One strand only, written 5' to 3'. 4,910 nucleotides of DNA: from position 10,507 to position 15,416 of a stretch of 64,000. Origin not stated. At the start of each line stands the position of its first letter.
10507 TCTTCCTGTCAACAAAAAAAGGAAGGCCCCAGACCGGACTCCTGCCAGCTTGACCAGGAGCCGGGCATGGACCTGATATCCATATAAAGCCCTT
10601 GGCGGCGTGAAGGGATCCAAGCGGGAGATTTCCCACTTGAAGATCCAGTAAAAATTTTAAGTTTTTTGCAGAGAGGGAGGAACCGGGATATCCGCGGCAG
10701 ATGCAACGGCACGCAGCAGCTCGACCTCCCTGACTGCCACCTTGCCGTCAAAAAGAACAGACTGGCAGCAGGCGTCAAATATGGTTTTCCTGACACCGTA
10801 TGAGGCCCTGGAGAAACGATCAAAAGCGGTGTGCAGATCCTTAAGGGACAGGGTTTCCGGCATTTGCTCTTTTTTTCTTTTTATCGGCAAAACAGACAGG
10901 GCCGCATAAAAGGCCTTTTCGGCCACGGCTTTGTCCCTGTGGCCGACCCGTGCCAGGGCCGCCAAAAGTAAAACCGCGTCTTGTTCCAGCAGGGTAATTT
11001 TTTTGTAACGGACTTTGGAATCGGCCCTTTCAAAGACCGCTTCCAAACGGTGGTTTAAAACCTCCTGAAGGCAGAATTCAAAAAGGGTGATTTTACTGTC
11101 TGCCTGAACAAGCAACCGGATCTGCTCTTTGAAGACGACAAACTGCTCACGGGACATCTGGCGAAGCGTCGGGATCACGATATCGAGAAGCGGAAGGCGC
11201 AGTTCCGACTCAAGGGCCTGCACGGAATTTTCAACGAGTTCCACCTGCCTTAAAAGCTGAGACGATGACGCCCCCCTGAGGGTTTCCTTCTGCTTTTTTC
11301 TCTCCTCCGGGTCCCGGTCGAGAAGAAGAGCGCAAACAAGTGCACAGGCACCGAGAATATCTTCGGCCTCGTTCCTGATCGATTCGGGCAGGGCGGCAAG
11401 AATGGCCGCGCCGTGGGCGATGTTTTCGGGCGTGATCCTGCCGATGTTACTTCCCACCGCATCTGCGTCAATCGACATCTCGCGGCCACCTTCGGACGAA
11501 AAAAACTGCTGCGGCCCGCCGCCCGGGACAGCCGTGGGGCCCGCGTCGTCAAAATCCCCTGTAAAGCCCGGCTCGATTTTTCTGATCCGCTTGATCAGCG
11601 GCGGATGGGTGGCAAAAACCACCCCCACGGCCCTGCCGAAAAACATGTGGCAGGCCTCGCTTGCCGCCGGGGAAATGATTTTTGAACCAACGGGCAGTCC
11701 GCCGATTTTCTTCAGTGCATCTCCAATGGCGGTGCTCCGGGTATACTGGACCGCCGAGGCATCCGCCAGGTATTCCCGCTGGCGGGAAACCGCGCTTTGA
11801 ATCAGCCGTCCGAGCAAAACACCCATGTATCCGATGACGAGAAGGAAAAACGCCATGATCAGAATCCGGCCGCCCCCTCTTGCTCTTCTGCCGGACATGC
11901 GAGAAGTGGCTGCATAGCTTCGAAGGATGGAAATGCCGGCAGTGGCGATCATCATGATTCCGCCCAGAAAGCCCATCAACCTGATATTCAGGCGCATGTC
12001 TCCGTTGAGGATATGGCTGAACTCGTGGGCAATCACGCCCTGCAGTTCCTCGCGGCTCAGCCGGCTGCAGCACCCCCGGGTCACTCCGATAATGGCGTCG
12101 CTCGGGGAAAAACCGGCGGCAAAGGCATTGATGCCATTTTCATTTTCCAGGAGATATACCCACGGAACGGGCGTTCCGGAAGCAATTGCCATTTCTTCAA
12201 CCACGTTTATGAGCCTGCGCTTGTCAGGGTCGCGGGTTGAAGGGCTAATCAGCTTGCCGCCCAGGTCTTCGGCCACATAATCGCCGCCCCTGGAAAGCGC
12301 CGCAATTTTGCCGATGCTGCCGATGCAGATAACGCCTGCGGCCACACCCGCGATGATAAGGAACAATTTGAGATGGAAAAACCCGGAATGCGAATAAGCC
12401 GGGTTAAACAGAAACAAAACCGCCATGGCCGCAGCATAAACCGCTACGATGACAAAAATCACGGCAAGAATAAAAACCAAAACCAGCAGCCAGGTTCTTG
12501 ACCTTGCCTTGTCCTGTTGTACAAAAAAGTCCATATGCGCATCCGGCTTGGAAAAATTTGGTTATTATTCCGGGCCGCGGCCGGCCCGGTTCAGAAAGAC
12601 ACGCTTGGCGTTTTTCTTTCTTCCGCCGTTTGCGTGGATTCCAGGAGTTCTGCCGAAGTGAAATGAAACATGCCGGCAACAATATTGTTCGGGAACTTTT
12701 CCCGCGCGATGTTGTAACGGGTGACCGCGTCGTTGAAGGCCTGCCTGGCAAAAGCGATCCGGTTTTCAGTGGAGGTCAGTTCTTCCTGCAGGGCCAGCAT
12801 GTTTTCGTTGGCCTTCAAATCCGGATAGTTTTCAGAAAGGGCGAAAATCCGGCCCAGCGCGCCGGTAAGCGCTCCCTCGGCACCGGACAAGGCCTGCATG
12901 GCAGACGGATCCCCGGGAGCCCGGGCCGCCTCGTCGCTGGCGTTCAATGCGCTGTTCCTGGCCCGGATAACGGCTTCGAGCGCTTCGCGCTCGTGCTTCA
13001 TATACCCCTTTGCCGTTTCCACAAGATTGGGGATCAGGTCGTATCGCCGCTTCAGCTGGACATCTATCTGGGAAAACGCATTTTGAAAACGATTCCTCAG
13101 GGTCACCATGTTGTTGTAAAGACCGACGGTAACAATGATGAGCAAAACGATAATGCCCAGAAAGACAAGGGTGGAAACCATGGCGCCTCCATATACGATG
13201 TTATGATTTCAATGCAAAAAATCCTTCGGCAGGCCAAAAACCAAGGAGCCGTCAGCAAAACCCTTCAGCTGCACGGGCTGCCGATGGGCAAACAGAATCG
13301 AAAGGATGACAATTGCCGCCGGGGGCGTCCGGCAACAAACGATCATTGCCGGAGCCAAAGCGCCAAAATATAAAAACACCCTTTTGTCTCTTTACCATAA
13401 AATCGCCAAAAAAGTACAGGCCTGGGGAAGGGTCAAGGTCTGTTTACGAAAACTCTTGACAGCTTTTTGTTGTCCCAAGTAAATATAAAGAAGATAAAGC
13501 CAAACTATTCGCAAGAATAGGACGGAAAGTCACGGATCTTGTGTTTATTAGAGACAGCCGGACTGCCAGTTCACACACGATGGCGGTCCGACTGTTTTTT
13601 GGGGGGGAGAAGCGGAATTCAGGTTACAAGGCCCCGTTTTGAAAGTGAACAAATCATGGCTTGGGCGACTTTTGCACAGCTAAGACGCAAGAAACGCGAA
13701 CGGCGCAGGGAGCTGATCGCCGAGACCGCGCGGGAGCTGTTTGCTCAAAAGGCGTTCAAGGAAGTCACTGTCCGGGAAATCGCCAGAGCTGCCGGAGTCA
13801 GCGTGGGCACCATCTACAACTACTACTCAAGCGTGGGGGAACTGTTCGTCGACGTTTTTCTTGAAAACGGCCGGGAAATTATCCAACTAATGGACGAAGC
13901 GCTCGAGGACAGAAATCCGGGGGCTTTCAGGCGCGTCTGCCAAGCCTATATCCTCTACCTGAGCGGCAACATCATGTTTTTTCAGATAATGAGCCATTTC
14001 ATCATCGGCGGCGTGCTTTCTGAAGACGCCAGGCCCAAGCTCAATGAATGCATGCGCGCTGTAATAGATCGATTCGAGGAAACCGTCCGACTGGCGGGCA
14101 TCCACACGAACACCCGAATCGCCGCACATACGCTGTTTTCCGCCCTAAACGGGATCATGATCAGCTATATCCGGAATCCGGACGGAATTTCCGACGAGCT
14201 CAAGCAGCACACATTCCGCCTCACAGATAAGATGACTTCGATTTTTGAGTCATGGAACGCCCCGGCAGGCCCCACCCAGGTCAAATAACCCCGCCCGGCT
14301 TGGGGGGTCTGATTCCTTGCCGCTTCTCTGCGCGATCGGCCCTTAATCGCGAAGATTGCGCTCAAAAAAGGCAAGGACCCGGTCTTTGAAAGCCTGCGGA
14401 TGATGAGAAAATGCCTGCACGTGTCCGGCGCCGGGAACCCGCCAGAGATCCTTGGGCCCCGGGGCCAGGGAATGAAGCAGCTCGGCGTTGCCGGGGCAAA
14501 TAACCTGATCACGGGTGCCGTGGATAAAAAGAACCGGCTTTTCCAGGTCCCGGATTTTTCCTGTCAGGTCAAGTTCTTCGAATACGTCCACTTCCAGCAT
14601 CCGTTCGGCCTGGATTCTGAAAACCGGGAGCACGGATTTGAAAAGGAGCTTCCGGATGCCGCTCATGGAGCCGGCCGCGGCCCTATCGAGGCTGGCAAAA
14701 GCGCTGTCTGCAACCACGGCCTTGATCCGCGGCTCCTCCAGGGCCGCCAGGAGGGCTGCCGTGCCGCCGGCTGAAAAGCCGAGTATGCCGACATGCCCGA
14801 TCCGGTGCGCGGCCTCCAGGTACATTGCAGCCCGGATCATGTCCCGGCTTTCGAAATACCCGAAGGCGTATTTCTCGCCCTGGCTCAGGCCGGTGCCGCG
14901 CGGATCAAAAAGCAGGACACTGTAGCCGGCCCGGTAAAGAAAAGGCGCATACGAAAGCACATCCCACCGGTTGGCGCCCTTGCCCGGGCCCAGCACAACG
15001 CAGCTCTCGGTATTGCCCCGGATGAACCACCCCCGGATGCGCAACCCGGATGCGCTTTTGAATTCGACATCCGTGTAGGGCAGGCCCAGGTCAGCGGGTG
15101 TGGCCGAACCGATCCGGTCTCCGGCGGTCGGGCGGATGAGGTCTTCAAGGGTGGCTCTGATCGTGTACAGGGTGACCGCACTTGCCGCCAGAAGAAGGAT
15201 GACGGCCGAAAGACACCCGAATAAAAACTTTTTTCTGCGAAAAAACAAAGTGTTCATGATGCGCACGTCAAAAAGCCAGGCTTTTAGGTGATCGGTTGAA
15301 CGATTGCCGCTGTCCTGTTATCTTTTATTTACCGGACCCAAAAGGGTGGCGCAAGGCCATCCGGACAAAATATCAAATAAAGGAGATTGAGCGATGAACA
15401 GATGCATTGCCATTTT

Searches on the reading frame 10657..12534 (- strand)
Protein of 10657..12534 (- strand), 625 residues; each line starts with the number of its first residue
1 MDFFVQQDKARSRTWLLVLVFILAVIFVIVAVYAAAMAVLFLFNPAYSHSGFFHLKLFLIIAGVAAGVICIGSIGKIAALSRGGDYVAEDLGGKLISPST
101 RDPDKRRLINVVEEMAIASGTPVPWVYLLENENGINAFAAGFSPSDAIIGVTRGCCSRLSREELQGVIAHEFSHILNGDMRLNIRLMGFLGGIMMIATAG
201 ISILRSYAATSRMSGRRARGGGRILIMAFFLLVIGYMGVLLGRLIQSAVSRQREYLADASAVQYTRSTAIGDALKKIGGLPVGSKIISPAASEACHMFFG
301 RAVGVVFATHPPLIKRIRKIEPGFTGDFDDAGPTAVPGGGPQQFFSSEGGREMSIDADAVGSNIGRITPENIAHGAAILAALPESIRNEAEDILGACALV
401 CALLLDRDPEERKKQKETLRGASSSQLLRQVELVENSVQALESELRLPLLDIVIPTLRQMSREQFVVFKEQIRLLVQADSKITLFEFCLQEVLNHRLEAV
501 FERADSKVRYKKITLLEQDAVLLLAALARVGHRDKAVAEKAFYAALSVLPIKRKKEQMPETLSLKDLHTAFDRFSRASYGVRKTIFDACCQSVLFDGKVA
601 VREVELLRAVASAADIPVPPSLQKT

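Call 48: search_protein_families(library=pfam, proteins=[window:10657-12534:-], max_evalue=0.00001)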
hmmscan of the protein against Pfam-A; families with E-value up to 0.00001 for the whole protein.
window:10657-12534:- (625 aa): 1 family
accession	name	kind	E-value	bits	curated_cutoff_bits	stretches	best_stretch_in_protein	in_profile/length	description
PF01435.24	Peptidase_M48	-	5.3e-27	95.3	20.3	1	105-321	4-183/186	Peptidase family M48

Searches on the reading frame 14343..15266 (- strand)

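Call 48: search_protein_families(library=pfam, proteins=[window:14343-15266:-], max_evalue=0.00001)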
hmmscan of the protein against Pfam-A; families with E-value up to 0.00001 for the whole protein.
window:14343-15266:- (307 aa): 5 families
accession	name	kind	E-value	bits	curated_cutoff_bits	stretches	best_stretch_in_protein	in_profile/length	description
PF00561.26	Abhydrolase_1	-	3.3e-19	70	25.8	1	91-195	4-111/245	alpha/beta hydrolase fold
PF12146.15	Hydrolase_4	-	1.9e-13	50.7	27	1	87-207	4-125/239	Serine aminopeptidase, S33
PF02129.25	Peptidase_S15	-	1.6e-10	41.6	23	1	110-195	47-134/262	X-Pro dipeptidyl-peptidase (S15 family)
PF00326.27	Peptidase_S9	-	5.8e-10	39.4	22.6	1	108-305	8-210/213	Prolyl oligopeptidase family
PF12697.13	Abhydrolase_6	-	1.3e-06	29.7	26.3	1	91-293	2-214/217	Alpha/beta hydrolase family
